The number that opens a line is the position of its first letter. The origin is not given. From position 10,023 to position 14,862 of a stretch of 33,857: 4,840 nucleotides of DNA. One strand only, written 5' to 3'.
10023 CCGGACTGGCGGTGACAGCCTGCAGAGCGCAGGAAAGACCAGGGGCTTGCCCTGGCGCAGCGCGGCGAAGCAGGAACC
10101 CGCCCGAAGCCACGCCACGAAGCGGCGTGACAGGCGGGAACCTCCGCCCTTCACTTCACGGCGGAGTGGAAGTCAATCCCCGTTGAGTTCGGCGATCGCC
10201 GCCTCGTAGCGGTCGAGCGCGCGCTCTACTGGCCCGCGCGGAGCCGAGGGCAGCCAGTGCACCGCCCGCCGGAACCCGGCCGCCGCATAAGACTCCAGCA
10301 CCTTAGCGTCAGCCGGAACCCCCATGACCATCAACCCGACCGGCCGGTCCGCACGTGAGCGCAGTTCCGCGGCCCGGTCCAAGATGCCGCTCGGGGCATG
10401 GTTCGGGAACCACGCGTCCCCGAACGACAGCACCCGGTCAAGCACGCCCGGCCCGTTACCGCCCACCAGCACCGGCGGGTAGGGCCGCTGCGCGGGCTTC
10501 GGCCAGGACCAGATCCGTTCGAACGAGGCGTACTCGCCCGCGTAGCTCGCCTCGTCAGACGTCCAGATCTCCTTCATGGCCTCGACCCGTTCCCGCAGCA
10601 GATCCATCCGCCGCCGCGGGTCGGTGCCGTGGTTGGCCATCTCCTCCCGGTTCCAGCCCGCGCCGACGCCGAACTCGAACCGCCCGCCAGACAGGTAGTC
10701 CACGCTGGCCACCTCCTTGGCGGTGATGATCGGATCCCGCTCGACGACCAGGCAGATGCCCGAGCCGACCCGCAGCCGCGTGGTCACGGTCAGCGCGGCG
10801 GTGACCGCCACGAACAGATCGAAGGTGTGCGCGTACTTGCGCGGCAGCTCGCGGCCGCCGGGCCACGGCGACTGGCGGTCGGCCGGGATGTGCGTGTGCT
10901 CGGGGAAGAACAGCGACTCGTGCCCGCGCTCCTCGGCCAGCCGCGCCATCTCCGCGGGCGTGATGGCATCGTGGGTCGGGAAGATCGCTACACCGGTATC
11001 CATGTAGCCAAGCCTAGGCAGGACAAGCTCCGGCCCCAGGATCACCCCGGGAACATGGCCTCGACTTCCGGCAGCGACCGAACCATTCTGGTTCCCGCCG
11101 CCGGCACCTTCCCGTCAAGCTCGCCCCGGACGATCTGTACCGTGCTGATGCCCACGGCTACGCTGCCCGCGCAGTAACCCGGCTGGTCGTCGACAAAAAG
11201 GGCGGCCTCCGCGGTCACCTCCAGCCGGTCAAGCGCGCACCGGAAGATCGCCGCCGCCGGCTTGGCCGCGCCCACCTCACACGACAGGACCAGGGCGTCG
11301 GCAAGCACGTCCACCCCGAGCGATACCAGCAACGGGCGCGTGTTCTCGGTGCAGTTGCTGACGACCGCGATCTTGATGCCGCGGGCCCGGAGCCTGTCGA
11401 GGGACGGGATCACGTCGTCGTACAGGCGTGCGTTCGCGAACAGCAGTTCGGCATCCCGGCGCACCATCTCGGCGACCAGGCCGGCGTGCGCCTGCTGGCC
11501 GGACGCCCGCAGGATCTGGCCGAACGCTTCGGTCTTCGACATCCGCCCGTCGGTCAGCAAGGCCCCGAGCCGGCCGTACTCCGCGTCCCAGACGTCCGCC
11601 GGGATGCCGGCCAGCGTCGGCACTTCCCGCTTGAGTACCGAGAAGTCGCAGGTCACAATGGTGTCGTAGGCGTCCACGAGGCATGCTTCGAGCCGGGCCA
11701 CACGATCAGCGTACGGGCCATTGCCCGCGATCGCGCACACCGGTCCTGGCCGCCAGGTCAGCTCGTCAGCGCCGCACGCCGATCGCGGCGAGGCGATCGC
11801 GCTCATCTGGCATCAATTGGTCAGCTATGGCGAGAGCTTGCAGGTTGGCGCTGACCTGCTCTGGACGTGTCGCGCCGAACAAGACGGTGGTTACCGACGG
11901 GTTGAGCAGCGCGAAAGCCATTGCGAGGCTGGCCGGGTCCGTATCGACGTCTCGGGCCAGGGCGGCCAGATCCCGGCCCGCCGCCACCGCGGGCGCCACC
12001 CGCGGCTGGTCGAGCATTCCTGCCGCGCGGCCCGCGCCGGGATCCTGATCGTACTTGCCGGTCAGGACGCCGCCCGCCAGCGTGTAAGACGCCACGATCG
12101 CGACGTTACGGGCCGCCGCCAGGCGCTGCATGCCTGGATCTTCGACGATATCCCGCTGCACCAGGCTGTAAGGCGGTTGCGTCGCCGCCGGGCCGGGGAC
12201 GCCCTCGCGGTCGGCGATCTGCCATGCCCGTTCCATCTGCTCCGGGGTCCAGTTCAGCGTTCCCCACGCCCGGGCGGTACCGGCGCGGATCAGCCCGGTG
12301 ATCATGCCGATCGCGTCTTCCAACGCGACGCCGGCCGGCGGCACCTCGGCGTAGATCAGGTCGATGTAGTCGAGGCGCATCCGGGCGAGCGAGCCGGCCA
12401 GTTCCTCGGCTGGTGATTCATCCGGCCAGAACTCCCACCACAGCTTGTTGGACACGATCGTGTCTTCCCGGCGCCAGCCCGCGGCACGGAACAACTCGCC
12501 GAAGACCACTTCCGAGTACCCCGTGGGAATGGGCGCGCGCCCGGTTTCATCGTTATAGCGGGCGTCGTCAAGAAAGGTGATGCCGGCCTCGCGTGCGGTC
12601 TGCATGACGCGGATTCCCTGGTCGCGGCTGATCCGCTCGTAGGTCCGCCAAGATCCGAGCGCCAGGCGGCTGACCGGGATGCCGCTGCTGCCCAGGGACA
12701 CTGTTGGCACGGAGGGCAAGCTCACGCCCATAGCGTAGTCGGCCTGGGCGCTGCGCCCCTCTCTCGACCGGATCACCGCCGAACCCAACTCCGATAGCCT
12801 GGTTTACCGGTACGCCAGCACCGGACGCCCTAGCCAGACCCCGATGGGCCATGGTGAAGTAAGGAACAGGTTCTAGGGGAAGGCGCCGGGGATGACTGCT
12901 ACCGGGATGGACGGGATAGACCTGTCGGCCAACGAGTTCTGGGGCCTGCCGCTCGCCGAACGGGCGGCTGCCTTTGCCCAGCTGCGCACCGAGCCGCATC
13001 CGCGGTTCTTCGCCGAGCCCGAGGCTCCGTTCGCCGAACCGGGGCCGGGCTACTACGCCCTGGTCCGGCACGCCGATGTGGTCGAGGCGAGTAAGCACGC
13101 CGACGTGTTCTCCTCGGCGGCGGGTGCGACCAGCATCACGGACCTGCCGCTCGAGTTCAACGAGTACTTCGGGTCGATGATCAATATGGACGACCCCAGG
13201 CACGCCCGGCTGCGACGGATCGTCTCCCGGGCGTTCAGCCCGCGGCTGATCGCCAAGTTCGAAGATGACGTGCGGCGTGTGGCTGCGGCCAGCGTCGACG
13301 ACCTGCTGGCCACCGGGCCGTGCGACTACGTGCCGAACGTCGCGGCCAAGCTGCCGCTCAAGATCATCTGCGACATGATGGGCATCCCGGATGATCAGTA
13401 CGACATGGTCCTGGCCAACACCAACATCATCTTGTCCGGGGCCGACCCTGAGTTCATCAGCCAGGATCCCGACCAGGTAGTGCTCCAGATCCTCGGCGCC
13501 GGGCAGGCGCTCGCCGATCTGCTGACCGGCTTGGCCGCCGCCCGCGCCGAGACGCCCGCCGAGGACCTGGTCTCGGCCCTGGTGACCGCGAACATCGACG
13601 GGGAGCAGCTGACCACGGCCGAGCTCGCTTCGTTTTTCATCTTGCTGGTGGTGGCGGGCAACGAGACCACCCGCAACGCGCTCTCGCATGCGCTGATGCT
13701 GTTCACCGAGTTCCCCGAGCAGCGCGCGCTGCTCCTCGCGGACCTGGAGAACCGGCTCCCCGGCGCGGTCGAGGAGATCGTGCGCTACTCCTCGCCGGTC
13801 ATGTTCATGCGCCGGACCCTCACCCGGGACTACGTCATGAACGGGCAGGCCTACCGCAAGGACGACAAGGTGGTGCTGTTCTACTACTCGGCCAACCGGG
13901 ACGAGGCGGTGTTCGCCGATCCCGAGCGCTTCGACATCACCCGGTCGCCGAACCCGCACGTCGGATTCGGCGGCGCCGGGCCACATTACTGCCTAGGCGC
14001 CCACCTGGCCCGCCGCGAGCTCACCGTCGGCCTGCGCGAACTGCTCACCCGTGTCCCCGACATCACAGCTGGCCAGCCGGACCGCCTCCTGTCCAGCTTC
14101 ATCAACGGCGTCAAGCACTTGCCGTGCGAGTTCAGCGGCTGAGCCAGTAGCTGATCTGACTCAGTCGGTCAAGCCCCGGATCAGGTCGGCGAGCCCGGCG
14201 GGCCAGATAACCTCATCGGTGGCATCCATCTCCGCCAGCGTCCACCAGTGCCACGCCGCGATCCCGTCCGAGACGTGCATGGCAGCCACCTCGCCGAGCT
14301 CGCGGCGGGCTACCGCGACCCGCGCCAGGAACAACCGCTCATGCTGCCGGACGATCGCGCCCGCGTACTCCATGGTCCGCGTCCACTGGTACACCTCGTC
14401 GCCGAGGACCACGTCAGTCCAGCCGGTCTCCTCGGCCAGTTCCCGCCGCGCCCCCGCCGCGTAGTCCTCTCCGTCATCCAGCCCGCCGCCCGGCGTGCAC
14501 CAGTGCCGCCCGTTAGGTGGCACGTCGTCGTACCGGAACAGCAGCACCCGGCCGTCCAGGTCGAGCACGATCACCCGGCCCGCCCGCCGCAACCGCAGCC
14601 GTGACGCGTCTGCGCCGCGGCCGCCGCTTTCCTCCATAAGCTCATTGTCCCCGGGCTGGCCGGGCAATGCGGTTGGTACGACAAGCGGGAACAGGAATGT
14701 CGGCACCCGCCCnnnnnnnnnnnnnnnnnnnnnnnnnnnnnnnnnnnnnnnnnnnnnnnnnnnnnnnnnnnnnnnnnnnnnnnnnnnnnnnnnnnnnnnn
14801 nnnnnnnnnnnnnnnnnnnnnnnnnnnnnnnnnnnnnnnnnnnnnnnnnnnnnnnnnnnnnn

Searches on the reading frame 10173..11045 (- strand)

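Call 26: search_protein_families(library=pfam, proteins=[window:10173-11045:-], max_evalue=0.001)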
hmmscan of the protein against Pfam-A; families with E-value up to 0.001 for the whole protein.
window:10173-11045:- (290 aa): 1 family
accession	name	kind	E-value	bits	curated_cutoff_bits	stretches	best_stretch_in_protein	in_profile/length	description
PF00296.26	Bac_luciferase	-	1e-41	143.7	27.9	1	31-245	26-226/314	Luciferase-like monooxygenase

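Call 75: search_protein_families(library=padloc, proteins=[window:10173-11045:-], max_evalue=0.00001)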
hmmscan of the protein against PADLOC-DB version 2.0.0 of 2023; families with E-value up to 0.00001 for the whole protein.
window:10173-11045:- (290 aa): 1 family
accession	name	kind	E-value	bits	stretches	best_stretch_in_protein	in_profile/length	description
PDLC01078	C3a156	-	2.7e-08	31.8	1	80-203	43-158/268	oxidoreductase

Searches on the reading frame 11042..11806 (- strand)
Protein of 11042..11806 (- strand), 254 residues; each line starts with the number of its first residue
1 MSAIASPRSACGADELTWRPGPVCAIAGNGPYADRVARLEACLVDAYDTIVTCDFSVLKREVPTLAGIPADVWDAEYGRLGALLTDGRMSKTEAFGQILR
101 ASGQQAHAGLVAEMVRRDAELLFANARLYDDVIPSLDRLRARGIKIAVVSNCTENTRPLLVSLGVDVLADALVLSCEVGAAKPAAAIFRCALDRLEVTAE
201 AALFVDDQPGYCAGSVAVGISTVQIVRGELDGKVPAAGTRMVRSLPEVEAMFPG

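Call 26: search_protein_families(library=pfam, proteins=[window:11042-11806:-], max_evalue=0.001)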
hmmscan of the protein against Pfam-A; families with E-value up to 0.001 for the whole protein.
window:11042-11806:- (254 aa): 2 families
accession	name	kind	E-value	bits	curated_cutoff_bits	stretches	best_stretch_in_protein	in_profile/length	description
PF00702.32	Hydrolase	-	7.8e-15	56.2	26.4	1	40-208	2-180/191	haloacid dehalogenase-like hydrolase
PF13419.12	HAD_2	-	2.1e-11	44.7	23.8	1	98-223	48-176/178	Haloacid dehalogenase-like hydrolase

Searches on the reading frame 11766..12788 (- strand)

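Call 26: search_protein_families(library=pfam, proteins=[window:11766-12788:-], max_evalue=0.001)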
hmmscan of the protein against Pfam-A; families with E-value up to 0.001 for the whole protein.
window:11766-12788:- (340 aa): 1 family
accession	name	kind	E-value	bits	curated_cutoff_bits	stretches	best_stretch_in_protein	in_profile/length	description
PF00248.27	Aldo_ket_red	-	1.1e-43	149.9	24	1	42-333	2-286/291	Aldo/keto reductase family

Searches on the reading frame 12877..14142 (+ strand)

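Call 26: search_protein_families(library=pfam, proteins=[window:12877-14142:+], max_evalue=0.001)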
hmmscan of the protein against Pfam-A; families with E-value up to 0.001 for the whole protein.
window:12877-14142:+ (421 aa): 1 family
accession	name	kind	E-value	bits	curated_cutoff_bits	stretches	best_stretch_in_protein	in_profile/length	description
PF00067.27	p450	-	7e-23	81.5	22.8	1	228-391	238-430/462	Cytochrome P450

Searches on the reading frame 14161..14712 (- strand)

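Call 26: search_protein_families(library=pfam, proteins=[window:14161-14712:-], max_evalue=0.001)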
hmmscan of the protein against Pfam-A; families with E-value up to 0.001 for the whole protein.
window:14161-14712:- (183 aa): 1 family
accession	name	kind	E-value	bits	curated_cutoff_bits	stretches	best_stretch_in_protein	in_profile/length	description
PF00293.34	NUDIX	-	2.7e-18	66.7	21.1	1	42-167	3-123/134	NUDIX domain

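Call 75: search_protein_families(library=padloc, proteins=[window:14161-14712:-], max_evalue=0.00001)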
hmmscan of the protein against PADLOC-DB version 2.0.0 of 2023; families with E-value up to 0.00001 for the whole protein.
window:14161-14712:- (183 aa): 0 families
